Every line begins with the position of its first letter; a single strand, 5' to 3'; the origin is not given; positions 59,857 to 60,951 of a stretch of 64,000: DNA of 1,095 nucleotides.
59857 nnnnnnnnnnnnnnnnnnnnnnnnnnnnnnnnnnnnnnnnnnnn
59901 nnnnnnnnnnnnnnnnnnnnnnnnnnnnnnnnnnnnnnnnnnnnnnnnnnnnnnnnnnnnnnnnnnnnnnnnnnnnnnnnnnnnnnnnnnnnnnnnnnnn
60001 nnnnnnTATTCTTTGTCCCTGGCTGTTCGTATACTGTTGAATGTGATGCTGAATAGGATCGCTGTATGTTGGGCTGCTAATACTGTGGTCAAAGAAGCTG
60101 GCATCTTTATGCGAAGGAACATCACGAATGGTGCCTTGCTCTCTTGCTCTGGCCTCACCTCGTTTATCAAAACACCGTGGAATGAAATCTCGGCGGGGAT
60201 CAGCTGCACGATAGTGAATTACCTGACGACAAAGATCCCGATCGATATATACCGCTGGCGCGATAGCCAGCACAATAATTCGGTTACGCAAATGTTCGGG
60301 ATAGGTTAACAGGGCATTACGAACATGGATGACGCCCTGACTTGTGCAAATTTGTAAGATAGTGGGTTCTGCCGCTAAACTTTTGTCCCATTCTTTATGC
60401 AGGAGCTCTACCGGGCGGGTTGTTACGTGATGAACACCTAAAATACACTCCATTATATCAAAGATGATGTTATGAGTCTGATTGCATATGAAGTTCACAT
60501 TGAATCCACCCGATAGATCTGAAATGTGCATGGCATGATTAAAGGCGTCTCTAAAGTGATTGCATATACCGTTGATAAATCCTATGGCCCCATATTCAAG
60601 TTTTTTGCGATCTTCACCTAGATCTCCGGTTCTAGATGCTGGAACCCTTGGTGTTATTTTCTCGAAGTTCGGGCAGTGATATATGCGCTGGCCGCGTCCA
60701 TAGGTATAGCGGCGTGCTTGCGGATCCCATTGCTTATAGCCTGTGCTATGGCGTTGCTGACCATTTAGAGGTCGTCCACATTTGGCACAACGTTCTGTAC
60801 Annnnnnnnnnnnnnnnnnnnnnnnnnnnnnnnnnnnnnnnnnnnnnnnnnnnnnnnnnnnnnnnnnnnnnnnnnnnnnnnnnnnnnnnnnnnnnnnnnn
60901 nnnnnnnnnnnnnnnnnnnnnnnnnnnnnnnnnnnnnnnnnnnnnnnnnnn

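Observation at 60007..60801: The Rhs tip looks like a lipase/esterase-type Ser hydrolase matched with periplasm-directed immunity proteins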

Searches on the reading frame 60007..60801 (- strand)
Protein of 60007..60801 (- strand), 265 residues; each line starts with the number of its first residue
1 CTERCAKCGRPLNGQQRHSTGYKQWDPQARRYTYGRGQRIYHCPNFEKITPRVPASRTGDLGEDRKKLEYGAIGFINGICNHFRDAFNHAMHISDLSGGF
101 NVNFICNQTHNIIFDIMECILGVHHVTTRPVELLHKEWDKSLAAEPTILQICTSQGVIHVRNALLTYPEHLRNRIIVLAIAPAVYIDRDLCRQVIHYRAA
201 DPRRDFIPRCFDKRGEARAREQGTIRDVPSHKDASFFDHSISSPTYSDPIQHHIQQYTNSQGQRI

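Call 3: search_protein_families(library=pfam, proteins=[window:60007-60801:-], max_evalue=1)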
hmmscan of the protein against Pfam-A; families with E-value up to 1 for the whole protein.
seq(265 aa): 3 families
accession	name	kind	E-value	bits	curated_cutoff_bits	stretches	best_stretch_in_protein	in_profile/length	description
PF05095.17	DUF687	-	0.00041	19.5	25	1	73-220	38-180/537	Protein of unknown function (DUF687)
PF13408.12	Zn_ribbon_recom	-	0.14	13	25.3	1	4-44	7-40/58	Recombinase zinc beta ribbon domain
PF19474.4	DUF6011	-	0.17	11.8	26.6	1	2-13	8-19/37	Family of unknown function (DUF6011)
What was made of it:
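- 60667..60801 (-): Linker, residues 1-45, with four Cys (C1, C5, C8, C43). Low-confidence structure; not a conserved zinc knuckle. Zn_ribbon_recom E=0.14 (call 3).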

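Call 4: search_protein_families(library=ncbifam, proteins=[window:60007-60801:-], max_evalue=1)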
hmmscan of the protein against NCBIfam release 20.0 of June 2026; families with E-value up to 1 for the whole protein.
seq(265 aa): 0 families

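Call 5: find_homologous_proteins(query=window:60007-60801:-, max_evalue=0.001)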
Query seq(265 aa) (265 aa): 3 proteins with E <= 0.001 among 508 candidates.
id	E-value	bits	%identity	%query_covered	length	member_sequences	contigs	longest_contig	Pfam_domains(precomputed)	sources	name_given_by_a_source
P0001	3.5e-40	156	47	70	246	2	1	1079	PF05095.18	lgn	-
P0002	9.8e-29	118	37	75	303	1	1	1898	PF05095.18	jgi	jgi:hypothetical protein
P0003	1.9e-27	114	35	75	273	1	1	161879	-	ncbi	-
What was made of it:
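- Tried and rejected: Word-indexed homolog search with the tip (call 5).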

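Call 6: search_solved_structures(query=window:60007-60801:-, max_evalue=10)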
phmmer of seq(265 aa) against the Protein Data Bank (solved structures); distinct sequences matched with E-value up to 10: 1.
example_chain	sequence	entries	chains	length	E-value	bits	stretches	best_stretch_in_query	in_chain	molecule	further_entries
5nr6_A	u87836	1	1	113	1.2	11.5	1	50-73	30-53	MatB protein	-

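Call 14: find_encoding_contigs(protein=P0003, flank=8000, max_places=3)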
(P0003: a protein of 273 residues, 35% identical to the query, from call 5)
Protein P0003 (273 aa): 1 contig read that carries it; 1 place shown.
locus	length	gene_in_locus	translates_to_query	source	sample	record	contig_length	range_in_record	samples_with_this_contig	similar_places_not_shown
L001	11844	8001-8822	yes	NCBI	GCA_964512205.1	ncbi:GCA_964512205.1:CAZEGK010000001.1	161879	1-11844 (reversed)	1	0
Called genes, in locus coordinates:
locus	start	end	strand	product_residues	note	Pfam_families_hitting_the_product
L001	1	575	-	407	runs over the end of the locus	PF13173:AAA_14, PF13635:DUF4143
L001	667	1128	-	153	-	PF00300:His_Phos_1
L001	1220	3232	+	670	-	PF00456:Transketolase_N, PF02779:Transket_pyr, PF02780:Transketolase_C, PF22613:Transketolase_C_1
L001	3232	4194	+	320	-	PF01208:URO-D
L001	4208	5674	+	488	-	PF04244:DPRP, PF03441:FAD_binding_7 (faint)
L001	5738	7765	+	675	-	PF01344:Kelch_1 (faint), PF02225:PA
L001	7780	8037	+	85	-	-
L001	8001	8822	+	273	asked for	-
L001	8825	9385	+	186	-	-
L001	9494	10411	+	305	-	-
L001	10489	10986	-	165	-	-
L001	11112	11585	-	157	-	-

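Call 22: search_protein_representatives(alignment_id=A1)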
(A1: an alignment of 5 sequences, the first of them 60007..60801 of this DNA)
Query: 5 sequences, 290 profile positions. Proteins with E-value up to 0.001 (for the whole library): 8945; up to 1e-10: 1516; up to 1e-30: 650. The best 150 are listed.
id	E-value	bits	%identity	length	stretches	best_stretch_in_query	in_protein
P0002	4.3e-140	482.4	-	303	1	2-289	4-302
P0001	3.8e-103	361.1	-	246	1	25-288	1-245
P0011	3.2e-101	354.8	-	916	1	2-289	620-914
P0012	6.2e-97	340.7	-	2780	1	2-289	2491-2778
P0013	9.1e-94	330.3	-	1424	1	2-289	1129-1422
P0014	5.6e-93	327.8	-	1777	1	2-289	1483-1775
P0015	1.0e-86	307.2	-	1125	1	2-289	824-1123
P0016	9.7e-84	297.4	-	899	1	2-289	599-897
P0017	1.1e-83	297.2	-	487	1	2-289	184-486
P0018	2.1e-83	296.3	-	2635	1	2-289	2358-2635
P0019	5.2e-83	295.0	-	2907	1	2-288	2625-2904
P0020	1.4e-80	287.0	-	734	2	2-289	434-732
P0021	6.2e-80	284.9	-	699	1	2-289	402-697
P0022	3.5e-79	282.5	-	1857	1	2-289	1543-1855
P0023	3.8e-78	279.0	-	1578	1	2-288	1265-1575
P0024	8.1e-78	278.0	-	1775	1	2-289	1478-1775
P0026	4.8e-77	275.4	-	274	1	2-289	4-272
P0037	6.1e-73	262.0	-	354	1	85-288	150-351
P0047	4.8e-71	255.8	-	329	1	2-284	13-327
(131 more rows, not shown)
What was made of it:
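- Tried and rejected: The exhaustive HMMER search (call 22) showed this was a sensitivity artefact.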

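Call 27: search_protein_families(library=pfam, proteins=[P0012, P0014, P0011, P0017, P0026, P0037, P0047], max_evalue=0.01)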
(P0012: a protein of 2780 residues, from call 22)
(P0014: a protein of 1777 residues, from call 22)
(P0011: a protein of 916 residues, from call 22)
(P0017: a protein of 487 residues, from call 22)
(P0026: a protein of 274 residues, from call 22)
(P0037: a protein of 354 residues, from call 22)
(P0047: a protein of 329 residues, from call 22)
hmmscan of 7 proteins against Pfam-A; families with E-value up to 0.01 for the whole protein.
P0012 (2780 aa): 2 families
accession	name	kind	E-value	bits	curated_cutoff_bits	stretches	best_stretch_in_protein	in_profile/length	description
PF05593.20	RHS_repeat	-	8.1e-46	154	22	1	1861-1896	1-36/38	RHS Repeat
PF20148.4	DUF6531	-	3e-18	66.3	24.1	1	1189-1260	2-74/74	Domain of unknown function (DUF6531)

P0014 (1777 aa): 3 families
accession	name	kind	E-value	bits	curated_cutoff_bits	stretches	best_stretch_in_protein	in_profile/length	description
PF05593.20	RHS_repeat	-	1.1e-55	185.5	22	3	729-761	1-33/38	RHS Repeat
PF20148.4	DUF6531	-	6.9e-17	62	24.1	1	175-246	1-73/74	Domain of unknown function (DUF6531)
PF05095.17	DUF687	-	0.00011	21.4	25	1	1581-1730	38-176/537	Protein of unknown function (DUF687)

P0011 (916 aa): 1 family
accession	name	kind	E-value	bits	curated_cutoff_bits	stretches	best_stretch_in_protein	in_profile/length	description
PF05593.20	RHS_repeat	-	1.1e-32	112.2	22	4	104-139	1-36/38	RHS Repeat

P0017 (487 aa): 0 families

P0026 (274 aa): 1 family
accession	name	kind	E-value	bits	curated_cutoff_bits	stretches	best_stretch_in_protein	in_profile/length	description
PF05095.17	DUF687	-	0.0056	15.7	25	1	86-226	39-175/537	Protein of unknown function (DUF687)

P0037 (354 aa): 1 family
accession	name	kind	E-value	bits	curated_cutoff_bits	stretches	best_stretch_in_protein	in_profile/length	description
PF05095.17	DUF687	-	2.1e-06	27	25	1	164-307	37-176/537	Protein of unknown function (DUF687)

P0047 (329 aa): 1 family
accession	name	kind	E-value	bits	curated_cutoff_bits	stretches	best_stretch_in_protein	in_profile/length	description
PF05095.17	DUF687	-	2.1e-08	33.6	25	1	137-273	33-165/537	Protein of unknown function (DUF687)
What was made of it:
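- On Pfam DUF687 (PF05095): Some relatives pass: P0047 at 33.6 bits and P0037 at 27 bits (call 27).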

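Call 29: search_solved_structures(query=A3, max_evalue=10, show_alignments=2)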
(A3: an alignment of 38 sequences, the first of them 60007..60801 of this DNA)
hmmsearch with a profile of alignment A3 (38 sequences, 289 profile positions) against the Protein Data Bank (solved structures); distinct sequences matched with E-value up to 10: 13.
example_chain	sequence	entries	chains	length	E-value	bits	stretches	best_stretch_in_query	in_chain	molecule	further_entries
9c4k_Q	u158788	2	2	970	0.046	16.3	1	5-69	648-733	Toxin subunit YenC2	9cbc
6h6e_F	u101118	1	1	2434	0.046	16.2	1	5-50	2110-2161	TcdB2,TccC3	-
6suf_F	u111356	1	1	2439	0.047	16.2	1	5-50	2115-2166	TcdB2,TccC3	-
5d8m_A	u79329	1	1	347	0.052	16.1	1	166-212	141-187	Metagenomic carboxyl esterase MGS0156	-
9evs_1m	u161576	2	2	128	0.1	15.1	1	88-122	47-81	mL53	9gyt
6xyw_AJ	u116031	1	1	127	0.11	15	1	88-122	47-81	39S ribosomal protein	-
6suq_A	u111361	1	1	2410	0.27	13.7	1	5-46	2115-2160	TcdB2,TccC3,Genome polyprotein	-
6h6f_F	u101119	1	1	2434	0.27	13.7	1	5-50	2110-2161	TcdB2,TccC3,TccC3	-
6sue_F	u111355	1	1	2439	0.28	13.7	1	5-50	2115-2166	TcdB2,TccC3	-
4igl_B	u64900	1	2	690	0.43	13.1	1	5-42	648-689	YenC2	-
6sup_A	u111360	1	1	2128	0.51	12.8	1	5-43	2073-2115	TcdB2,TccC3,Cell division control protein 42 homolog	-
6l7i_G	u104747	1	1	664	0.56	12.7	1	5-42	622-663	TccC2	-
5kis_B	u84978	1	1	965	0.76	12.2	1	5-44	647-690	RHS2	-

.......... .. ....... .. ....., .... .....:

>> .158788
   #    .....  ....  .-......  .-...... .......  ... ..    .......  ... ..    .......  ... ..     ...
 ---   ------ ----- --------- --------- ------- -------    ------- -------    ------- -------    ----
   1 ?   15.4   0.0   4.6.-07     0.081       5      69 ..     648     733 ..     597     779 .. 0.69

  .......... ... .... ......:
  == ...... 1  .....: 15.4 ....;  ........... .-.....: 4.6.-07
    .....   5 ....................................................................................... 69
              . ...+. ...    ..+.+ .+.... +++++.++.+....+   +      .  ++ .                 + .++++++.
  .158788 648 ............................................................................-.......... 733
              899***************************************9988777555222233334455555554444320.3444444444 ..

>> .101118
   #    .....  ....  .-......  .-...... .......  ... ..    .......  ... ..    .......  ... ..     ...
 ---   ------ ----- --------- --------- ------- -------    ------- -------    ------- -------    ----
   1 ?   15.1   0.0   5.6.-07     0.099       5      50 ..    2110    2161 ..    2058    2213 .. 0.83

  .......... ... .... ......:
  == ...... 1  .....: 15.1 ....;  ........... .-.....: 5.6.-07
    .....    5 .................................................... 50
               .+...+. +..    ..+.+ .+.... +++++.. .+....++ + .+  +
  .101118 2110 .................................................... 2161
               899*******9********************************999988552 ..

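Call 34: predict_structure(alignment_id=A3)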
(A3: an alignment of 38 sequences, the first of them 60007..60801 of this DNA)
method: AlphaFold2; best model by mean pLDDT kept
length: 265 residues; sequences in the alignment: 38
mean_pLDDT: 90.0   pTM: 0.86
mean pLDDT of the five models: 90.0, 89.8, 89.3, 89.2, 88.0
residues with pLDDT >= 90: 215; 70-90: 13; 50-70: 19; < 50: 18
segments of 3 or more residues with pLDDT < 50: 1-7, 13-22
pLDDT, mean of each block of 10 residues (from residue 1): 46 43 59 67 90 92 96 97 97 98 96 94 96 98 97 98 96 98 98 98 96 96 98 98 98 98 97
secondary structure, 60 per line:
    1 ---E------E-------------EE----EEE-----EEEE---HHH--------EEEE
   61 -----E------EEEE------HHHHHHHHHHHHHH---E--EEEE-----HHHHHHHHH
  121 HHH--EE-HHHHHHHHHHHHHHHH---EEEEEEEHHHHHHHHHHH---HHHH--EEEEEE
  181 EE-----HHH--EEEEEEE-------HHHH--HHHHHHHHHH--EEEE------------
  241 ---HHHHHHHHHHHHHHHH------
elements in order: E31-33 E39-42 E57-60 E73-76 H83-96 E103-106 H112-123 H129-144 E148-154 H155-165 H169-172 E175-182 E193-199 H207-210 H213-222 E225-228 H244-259
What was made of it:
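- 60667..60801 (-): pLDDT <50 for residues 1-7 and 13-22 (call 34).
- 60007..60690 (-): Lid-less alpha/beta-hydrolase toxin domain (residues ~38-265), related to DUF687. AF2 pLDDT >=90 from about residue 41 (call 34).
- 60340..60342 (-): S154, the predicted nucleophile in the elbow C-T-S-Q-G. Sits at the junction of strand 148-154 and helix 155-165 (call 34).
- On Alpha/beta-hydrolase fold superfamily: The AF2 model (pLDDT 90) has alternating strand/helix elements (call 34). S154 ends strand 148-154 and precedes helix 155-165 (call 34).
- Fold: AF2 pLDDT 90, pTM 0.86 (call 34). There is no lid, which is a common lipase feature (call 34).
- Tried and rejected: AF2 pLDDT is below 50 for residues 1-22 (call 34).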

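Call 36: fold_search(model_id=the predicted structure, library=pdb)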
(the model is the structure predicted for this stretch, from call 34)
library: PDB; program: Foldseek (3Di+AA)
matches with E <= 10: 1516; with E <= 0.001: 29
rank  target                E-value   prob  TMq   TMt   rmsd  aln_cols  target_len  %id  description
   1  2wtm_D                4.6e-05  1.00  0.44  0.47   6.9       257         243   11  Est1E from Butyrivibrio proteoclasticus (released 2010-01-19)
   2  8x6v_B                5.9e-05  1.00  0.44  0.45  11.1       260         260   13  Crystal structure of GlacPETase (released 2024-02-14)
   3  3d0k_B                8.1e-05  1.00  0.41  0.38   9.7       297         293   10  Crystal structure of the LpqC, poly(3-hydroxybutyrate) depolymerase from Bordetella parapertussis (released 2008-07-01)
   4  8x6v_A                8.6e-05  1.00  0.44  0.45   9.2       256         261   14  Crystal structure of GlacPETase (released 2024-02-14)
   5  2wtm_B                1.3e-04  1.00  0.41  0.44   7.7       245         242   11  Est1E from Butyrivibrio proteoclasticus (released 2010-01-19)
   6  7ykq_A                2.8e-04  1.00  0.44  0.45  12.2       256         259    8  Crystal structure of a novel alpha/beta hydrolase mutant from thermomonospora curvata in apo form (released 2023-07-26)
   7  5l2p_A                3.1e-04  1.00  0.44  0.39   9.5       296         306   13  Structure of arylesterase (released 2017-08-09)
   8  5l2p_C                3.3e-04  1.00  0.44  0.39   9.5       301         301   13  Structure of arylesterase (released 2017-08-09)
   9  5l2p_B                3.5e-04  1.00  0.43  0.38   9.7       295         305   13  Structure of arylesterase (released 2017-08-09)
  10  3lcr_A                3.8e-04  1.00  0.43  0.42   8.6       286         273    7  Thioesterase from Tautomycetin Biosynthhetic Pathway (released 2010-08-18)
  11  3d0k_A                3.8e-04  0.99  0.40  0.38   9.7       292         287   11  Crystal structure of the LpqC, poly(3-hydroxybutyrate) depolymerase from Bordetella parapertussis (released 2008-07-01)
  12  8hgw_A                4.0e-04  1.00  0.30  0.28   6.8       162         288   14  Crystal structure of MehpH in complex with MBP (released 2023-03-15)
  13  7yme_B                4.2e-04  1.00  0.41  0.41  12.4       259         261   10  Crystal structure of a PET hydrolase M9 variant from Cryptosporangium aurantiacum (released 2023-07-12)
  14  6ane_A                5.1e-04  0.98  0.35  0.35  13.5       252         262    8  Crystal Structure of Ideonella sakaiensis PET Hydrolase (released 2018-04-18)
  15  9m8i_A                5.4e-04  1.00  0.39  0.39   9.1       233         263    9  Crystal structure of BHEF-bound PETase (S160A) (released 2026-01-21)
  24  4ftw                  8.4e-04  1.00  0.46  0.54   5.8       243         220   14  Crystal structure of a carboxyl esterase N110C/L145H at 2.3 angstrom resolution (released 2012-10-03)
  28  5dwd_A                9.4e-04  1.00  0.50  0.59   5.3       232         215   13  Crystal structure of esterase PE8 (released 2016-10-26)
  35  3cn7_A                1.2e-03  1.00  0.45  0.53   5.7       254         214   11  Crystal Structure Analysis of the Carboxylesterase PA3859 from Pseudomonas aeruginosa PAO1- MONOCLINIC CRYSTAL FORM (released 2009-03-10)
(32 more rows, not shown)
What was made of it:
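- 60007..60690 (-): Foldseek hits are all alpha/beta hydrolases (call 36).
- On Alpha/beta-hydrolase fold superfamily: All 50 listed Foldseek PDB hits are alpha/beta hydrolases, and 29 have E<=1e-3 (call 36).
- The best TM-scores are with small carboxylesterases (5dwd, 4ftw, 3cn7) and the Legionella effector RavL (call 36). Fold hits include PETases, a PHB depolymerase, a prolyl peptidase and a thioesterase (call 36). The best TM-scores are with small carboxylesterases of the lysophospholipase type (call 36). One fold neighbour is a Legionella host effector, RavL (call 36).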

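Call 59: search_protein_families(library=pfam, alignment_id=A3, max_evalue=1)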
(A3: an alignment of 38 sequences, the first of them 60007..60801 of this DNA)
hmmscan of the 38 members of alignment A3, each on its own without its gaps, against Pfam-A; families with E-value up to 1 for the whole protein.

A. member 1, window:60007-60801:- (265 aa): 3 families
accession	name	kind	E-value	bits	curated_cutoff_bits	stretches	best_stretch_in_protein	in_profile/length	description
PF05095.17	DUF687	-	0.00041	19.5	25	1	73-220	38-180/537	Protein of unknown function (DUF687)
PF13408.12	Zn_ribbon_recom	-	0.14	13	25.3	1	4-44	7-40/58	Recombinase zinc beta ribbon domain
PF19474.4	DUF6011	-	0.17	11.8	26.6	1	2-13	8-19/37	Family of unknown function (DUF6011)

B. families by the number of members that match (of 38 scanned): 45 families (the first 25 are shown)
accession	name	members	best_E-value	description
PF05095.17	DUF687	29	4.7e-18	Protein of unknown function (DUF687)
PF11288.14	DUF3089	10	0.015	Protein of unknown function (DUF3089)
PF12146.15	Hydrolase_4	8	0.0018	Serine aminopeptidase, S33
PF02089.21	Palm_thioest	4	0.037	Palmitoyl protein thioesterase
PF06259.18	Abhydrolase_8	3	0.029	Alpha/beta hydrolase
PF21230.3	Nakanori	2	0.015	Nakanori-like protein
PF01083.28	Cutinase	2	0.019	Cutinase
PF00612.33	IQ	1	6.5e-11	IQ calmodulin-binding motif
PF14559.12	TPR_19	1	3.2e-09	Tetratricopeptide repeat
PF13431.12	TPR_17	1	6.8e-09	Tetratricopeptide repeat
PF07719.23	TPR_2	1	8e-09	Tetratricopeptide repeat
PF00515.34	TPR_1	1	1.3e-07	Tetratricopeptide repeat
PF12569.14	NatA_aux_su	1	1.9e-07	N-terminal acetyltransferase A, auxiliary subunit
PF13414.12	TPR_11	1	6.7e-06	TPR repeat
PF13428.12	TPR_14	1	8.8e-06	Tetratricopeptide repeat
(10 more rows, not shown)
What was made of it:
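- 60007..60690 (-): DUF687 E=4e-4 here, and 29 of 38 relatives match it (calls 3, 59).
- On Pfam DUF687 (PF05095): 29 of 38 match at E<=1 (call 59).
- Closest known: Pfam DUF687. Same: 29 of 38 relatives of the tip match the profile (best 4.7e-18, call 59).
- Weak Pfam hits include Palm_thioest and Hydrolase_4/S33 (call 59).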

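Call 66: list_cluster_members(proteins=[P0003, P0012, P0014, P0022, P0024, P0047, P0037, P0233, P0176, P0227])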
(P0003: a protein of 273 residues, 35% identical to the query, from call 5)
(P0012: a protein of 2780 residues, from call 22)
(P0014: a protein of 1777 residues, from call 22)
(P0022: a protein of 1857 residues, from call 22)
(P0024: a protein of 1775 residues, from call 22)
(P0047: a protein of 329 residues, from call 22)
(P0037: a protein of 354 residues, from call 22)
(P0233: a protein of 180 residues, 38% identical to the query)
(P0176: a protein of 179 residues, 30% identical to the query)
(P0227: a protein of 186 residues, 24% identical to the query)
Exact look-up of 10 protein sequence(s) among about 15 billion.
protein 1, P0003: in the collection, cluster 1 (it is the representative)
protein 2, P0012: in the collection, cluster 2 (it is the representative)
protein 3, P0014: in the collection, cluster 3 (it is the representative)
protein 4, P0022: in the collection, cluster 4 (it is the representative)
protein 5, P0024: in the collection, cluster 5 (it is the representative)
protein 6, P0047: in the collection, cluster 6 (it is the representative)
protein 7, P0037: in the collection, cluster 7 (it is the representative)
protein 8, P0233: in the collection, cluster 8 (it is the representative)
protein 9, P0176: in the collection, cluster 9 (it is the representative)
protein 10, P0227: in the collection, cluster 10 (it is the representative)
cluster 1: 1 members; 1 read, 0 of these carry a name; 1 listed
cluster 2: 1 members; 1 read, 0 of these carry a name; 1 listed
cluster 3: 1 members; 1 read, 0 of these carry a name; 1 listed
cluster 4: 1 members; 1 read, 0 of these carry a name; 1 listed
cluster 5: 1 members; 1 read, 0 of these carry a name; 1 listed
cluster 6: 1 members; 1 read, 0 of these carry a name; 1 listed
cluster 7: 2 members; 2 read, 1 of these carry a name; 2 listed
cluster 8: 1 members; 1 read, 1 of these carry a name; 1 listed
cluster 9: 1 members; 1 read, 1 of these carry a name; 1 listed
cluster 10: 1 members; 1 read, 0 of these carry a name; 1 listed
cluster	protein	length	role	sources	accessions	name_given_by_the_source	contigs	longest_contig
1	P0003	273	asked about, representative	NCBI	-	-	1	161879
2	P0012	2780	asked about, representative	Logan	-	-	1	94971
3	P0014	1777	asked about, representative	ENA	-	-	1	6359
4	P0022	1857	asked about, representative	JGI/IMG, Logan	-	-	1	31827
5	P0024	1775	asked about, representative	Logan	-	-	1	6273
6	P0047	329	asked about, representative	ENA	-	-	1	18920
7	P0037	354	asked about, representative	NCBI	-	-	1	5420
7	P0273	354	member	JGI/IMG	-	hypothetical protein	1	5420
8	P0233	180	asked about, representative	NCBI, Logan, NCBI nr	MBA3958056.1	MAG: hypothetical protein H0X51_06655 [Parachlamydiaceae bacterium] | hypothetical protein [Parachlamydiaceae bacterium]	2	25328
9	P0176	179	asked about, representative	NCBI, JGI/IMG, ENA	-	hypothetical protein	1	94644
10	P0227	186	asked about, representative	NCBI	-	-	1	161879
